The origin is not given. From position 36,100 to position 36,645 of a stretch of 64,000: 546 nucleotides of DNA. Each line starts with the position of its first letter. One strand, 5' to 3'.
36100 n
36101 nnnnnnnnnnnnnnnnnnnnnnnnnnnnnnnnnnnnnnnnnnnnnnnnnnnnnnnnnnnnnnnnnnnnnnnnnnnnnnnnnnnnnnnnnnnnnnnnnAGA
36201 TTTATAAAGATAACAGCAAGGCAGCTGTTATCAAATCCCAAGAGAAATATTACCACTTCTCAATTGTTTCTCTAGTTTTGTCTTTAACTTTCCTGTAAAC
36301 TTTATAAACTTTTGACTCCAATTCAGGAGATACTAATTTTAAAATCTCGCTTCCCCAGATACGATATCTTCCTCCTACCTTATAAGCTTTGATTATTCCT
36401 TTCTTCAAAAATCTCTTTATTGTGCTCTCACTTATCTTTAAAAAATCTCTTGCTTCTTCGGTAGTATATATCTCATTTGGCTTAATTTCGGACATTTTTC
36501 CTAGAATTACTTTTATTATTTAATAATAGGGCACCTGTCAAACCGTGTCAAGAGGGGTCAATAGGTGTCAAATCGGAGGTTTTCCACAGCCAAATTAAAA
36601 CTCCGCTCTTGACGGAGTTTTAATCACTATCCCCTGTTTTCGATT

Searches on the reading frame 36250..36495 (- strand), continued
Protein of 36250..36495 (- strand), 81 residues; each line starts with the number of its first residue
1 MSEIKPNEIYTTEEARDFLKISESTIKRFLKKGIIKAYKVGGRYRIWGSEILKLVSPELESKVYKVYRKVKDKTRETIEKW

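Call 92: find_encoding_contigs(protein=P0408, flank=1500, max_places=1)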
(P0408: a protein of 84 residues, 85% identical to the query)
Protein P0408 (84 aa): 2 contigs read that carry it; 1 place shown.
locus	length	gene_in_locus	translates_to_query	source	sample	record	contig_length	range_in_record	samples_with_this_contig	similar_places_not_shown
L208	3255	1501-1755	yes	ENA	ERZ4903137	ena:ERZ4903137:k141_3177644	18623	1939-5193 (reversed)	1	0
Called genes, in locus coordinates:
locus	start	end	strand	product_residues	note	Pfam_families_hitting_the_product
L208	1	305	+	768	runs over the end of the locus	PF09586:YfhO (weak)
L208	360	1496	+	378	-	PF01583:APS_kinase, PF13328:HD_4, PF01966:HD (weak)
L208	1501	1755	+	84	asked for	PF12728:HTH_17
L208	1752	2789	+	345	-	PF03102:NeuB, PF08666:SAF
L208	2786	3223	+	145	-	PF13302:Acetyltransf_3, PF00583:Acetyltransf_1 (weak)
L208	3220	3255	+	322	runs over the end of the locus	PF00106:adh_short (weak), PF01073:3Beta_HSD, PF01370:Epimerase, PF02719:Polysacc_synt_2, PF04321:RmlD_sub_bind, PF05368:NmrA (weak), PF16363:GDP_Man_Dehyd, PF13460:NAD_binding_10, +1 more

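Call 93: list_cluster_members(proteins=[P0451, P0501, P0423, P0436, P0399])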
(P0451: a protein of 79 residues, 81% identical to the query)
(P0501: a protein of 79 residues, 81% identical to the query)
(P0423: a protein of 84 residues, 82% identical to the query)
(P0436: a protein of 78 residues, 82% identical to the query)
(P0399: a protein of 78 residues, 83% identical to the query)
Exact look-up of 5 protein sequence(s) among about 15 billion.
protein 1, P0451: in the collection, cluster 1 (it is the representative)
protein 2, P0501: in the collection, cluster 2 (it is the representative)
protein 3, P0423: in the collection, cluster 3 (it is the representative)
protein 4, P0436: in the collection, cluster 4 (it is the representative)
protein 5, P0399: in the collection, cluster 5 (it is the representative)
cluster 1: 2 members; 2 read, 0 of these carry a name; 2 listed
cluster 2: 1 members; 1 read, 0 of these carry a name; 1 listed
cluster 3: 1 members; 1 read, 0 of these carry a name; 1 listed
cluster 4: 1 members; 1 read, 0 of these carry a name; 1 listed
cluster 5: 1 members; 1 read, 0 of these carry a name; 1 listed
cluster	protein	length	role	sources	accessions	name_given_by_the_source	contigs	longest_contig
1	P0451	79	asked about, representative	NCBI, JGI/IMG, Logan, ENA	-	-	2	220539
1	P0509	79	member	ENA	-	-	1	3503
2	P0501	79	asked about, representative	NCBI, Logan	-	-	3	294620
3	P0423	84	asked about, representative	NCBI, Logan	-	-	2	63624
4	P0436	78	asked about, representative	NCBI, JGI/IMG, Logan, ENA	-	-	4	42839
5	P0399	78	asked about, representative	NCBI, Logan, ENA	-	-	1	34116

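Call 96: search_protein_families(library=padloc, proteins=[window:36250-36495:-], max_evalue=0.01)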
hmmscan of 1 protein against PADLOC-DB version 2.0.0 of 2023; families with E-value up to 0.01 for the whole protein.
window:36250-36495:- (81 aa): 1 family
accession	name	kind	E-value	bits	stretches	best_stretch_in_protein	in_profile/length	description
PDLC04133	mad1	-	3.9e-05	21.9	1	10-60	6-56/60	mads_1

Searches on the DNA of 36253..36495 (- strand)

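Call 37: search_rna_families(sources=[L008, L009, L011, L012, L015, L019, L024, L030, L039, L048, L053, L066, L088, L118], threshold=gathering)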
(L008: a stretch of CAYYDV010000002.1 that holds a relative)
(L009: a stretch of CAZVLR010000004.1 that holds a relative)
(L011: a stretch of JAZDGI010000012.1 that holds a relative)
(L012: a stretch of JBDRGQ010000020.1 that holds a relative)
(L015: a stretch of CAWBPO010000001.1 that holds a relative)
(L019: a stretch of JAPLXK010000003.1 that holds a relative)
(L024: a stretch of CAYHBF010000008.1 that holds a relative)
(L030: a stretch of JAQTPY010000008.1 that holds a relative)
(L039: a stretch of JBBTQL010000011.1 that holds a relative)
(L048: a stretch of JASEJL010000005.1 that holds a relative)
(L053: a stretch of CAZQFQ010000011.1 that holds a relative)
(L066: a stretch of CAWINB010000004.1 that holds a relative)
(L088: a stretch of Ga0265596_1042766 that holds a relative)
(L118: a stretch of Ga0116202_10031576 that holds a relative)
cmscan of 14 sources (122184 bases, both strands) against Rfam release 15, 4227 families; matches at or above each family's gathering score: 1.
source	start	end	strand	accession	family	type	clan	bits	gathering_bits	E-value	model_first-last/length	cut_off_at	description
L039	1159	1326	+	RF00174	Cobalamin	Cis-reg; riboswitch;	CL00101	31.5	31.5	0.00062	1-189/189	no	Cobalamin riboswitch aptamer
